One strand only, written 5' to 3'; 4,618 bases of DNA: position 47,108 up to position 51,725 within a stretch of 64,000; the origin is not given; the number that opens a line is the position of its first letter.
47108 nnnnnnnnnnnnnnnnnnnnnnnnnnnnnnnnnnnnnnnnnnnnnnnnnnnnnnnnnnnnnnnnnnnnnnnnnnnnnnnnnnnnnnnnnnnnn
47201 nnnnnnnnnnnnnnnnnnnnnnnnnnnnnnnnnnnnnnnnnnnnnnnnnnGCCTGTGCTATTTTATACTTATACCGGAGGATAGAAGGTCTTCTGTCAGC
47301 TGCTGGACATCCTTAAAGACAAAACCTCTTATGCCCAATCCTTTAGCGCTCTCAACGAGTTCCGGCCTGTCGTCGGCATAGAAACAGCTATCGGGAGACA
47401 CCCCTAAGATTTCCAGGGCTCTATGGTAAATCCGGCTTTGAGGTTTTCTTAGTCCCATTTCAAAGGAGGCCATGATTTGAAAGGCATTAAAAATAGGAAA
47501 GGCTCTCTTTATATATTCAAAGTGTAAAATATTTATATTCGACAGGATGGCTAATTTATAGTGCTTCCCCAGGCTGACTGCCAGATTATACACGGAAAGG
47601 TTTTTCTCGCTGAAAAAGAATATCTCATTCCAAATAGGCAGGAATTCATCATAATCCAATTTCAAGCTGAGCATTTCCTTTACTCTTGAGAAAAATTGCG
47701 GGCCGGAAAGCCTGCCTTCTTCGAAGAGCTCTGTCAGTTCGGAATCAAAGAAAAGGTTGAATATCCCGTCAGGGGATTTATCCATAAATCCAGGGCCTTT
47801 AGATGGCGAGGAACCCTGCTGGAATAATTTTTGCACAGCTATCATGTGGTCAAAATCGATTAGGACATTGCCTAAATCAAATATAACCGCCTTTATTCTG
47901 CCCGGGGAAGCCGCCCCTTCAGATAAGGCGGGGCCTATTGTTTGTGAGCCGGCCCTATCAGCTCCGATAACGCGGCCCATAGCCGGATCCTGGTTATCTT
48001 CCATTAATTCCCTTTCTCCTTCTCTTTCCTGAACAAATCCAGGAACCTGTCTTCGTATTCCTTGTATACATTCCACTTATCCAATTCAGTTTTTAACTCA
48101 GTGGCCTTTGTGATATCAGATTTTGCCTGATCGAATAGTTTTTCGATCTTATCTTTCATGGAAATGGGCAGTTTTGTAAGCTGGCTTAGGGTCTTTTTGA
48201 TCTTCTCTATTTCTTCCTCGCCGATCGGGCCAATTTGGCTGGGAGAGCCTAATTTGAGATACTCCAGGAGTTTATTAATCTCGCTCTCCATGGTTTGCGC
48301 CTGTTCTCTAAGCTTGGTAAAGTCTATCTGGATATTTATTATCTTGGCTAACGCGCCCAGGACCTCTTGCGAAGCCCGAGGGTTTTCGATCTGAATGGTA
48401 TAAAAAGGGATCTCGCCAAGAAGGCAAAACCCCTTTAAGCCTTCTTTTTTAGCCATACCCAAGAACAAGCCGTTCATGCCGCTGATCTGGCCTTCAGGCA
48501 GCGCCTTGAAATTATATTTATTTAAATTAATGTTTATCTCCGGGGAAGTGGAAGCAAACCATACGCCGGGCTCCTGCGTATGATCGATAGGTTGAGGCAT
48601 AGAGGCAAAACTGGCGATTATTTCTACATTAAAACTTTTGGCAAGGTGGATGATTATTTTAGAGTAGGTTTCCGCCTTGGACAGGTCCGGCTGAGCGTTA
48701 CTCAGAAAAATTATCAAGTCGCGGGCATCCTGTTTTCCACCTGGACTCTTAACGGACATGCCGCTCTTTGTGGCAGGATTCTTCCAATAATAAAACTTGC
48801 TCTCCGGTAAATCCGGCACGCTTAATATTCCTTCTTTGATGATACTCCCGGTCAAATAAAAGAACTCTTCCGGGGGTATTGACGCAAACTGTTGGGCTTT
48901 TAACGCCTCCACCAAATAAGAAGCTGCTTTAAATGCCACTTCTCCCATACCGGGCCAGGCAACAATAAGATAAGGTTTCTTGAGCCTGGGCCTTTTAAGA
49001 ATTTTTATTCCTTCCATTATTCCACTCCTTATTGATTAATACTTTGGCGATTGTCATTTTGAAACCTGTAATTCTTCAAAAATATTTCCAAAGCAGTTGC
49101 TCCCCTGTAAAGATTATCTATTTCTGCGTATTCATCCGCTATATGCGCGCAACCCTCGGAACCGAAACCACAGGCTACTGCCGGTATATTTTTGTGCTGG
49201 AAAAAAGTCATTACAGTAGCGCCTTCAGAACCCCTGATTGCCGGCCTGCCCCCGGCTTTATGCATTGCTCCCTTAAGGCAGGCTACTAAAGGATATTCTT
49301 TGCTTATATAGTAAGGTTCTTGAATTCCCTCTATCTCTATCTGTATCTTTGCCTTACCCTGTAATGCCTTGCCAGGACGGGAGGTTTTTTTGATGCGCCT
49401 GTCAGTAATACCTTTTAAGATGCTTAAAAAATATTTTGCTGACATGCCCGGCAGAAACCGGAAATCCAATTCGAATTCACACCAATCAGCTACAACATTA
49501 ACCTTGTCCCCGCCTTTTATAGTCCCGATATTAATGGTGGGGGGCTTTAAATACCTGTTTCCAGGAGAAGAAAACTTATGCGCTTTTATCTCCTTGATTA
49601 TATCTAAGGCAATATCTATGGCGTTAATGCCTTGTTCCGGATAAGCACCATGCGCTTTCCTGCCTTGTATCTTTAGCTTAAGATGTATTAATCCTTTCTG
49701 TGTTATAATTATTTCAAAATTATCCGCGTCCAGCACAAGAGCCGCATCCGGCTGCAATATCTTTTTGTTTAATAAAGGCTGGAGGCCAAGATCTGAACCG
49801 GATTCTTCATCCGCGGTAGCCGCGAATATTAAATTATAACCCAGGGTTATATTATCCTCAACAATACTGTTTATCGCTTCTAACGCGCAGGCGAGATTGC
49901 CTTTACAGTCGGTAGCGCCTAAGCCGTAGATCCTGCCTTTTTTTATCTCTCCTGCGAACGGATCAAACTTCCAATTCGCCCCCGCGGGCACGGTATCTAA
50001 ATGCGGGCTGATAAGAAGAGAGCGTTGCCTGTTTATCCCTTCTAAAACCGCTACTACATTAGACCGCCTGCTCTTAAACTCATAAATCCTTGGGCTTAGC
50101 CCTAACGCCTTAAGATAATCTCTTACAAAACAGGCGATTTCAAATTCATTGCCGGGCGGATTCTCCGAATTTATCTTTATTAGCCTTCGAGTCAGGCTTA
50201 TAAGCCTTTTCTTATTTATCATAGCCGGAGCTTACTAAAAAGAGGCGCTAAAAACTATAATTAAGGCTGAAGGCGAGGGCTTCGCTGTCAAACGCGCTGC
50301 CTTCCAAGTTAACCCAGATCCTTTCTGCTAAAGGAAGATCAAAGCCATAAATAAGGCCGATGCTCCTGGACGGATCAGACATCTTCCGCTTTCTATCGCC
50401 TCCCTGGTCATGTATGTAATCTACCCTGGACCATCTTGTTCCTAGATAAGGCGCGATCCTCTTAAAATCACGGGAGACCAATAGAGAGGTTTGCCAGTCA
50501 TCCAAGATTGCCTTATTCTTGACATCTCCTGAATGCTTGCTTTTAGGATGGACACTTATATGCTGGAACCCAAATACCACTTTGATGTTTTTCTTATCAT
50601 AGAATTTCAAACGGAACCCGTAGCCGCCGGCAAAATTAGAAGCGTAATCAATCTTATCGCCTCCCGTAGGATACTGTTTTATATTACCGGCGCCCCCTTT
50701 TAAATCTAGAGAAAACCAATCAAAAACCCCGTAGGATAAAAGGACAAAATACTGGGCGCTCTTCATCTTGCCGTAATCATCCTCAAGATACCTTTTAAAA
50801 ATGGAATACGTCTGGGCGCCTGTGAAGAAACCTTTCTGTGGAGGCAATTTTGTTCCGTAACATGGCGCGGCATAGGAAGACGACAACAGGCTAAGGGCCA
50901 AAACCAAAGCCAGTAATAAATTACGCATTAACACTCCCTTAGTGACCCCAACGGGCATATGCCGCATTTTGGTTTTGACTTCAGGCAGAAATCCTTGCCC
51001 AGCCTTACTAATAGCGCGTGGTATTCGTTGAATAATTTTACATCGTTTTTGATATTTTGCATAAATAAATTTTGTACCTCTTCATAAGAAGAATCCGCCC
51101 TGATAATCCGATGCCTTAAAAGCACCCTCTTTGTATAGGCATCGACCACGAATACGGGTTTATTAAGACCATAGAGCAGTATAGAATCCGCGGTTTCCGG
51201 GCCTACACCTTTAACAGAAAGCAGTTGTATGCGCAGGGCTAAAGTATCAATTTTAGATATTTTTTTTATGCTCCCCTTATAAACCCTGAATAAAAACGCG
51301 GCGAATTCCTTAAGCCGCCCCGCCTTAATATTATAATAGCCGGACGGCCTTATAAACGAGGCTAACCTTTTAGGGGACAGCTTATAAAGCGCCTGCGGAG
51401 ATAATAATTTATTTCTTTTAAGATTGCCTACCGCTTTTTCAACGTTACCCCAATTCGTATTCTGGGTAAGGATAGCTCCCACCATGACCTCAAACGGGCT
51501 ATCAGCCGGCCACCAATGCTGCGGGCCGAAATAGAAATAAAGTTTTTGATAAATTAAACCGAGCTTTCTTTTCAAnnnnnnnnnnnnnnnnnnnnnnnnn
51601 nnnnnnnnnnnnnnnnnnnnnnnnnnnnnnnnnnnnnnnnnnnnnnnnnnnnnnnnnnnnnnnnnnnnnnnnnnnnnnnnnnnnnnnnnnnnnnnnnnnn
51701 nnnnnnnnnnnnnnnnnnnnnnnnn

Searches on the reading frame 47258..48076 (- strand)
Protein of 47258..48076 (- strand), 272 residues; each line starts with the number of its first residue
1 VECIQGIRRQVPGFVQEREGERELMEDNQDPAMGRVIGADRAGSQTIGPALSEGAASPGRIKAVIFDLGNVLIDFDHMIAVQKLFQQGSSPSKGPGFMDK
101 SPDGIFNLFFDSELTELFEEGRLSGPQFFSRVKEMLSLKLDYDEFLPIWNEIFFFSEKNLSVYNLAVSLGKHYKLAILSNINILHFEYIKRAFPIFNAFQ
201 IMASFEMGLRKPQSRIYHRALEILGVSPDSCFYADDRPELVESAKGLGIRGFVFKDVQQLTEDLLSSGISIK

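Call 68: search_protein_families(library=pfam, proteins=[window:47258-48076:-], max_evalue=0.00001)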
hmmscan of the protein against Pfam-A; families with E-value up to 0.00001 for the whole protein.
window:47258-48076:- (272 aa): 2 families
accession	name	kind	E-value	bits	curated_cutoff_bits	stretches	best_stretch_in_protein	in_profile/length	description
PF00702.32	Hydrolase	-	5.4e-08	33.9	26.4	1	61-248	1-191/191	haloacid dehalogenase-like hydrolase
PF13419.12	HAD_2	-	3.6e-07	30.9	23.8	1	65-250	2-174/178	Haloacid dehalogenase-like hydrolase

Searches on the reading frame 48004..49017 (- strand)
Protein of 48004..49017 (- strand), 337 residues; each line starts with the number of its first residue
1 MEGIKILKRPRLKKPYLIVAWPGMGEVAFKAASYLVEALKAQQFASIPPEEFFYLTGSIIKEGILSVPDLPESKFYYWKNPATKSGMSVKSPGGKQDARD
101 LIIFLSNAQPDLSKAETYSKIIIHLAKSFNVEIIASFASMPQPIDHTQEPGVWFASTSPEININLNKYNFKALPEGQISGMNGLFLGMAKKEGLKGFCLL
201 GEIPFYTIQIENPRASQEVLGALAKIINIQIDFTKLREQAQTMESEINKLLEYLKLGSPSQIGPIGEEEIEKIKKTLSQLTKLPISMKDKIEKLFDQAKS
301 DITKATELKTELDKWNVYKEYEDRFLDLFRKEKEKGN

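Call 68: search_protein_families(library=pfam, proteins=[window:48004-49017:-], max_evalue=0.00001)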
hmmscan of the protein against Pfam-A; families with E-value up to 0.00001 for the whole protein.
window:48004-49017:- (337 aa): 1 family
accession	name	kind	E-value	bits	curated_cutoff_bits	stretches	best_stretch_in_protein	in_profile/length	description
PF09754.15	PAC2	-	4.3e-36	125.2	25.8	1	17-250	1-214/215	PAC2 family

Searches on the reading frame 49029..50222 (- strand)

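Call 68: search_protein_families(library=pfam, proteins=[window:49029-50222:-], max_evalue=0.00001)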
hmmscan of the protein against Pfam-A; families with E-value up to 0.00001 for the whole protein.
window:49029-50222:- (397 aa): 3 families
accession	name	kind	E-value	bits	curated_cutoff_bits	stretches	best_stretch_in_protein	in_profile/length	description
PF01546.33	Peptidase_M20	-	9.4e-31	107.8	24.6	1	72-383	3-205/206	Peptidase family M20/M25/M40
PF07687.19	M20_dimer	-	8.2e-25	87.3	21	1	173-274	1-100/107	Peptidase dimerisation domain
PF04389.22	Peptidase_M28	-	6.4e-07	29.7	21.3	1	55-143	1-70/193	Peptidase family M28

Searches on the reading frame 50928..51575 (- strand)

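Call 68: search_protein_families(library=pfam, proteins=[window:50928-51575:-], max_evalue=0.00001)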
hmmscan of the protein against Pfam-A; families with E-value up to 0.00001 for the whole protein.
window:50928-51575:- (215 aa): 1 family
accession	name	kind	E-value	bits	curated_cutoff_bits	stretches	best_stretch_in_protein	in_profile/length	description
PF00730.31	HhH-GPD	-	3.7e-19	69.5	26.2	1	32-176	1-107/108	HhH-GPD superfamily base excision DNA repair protein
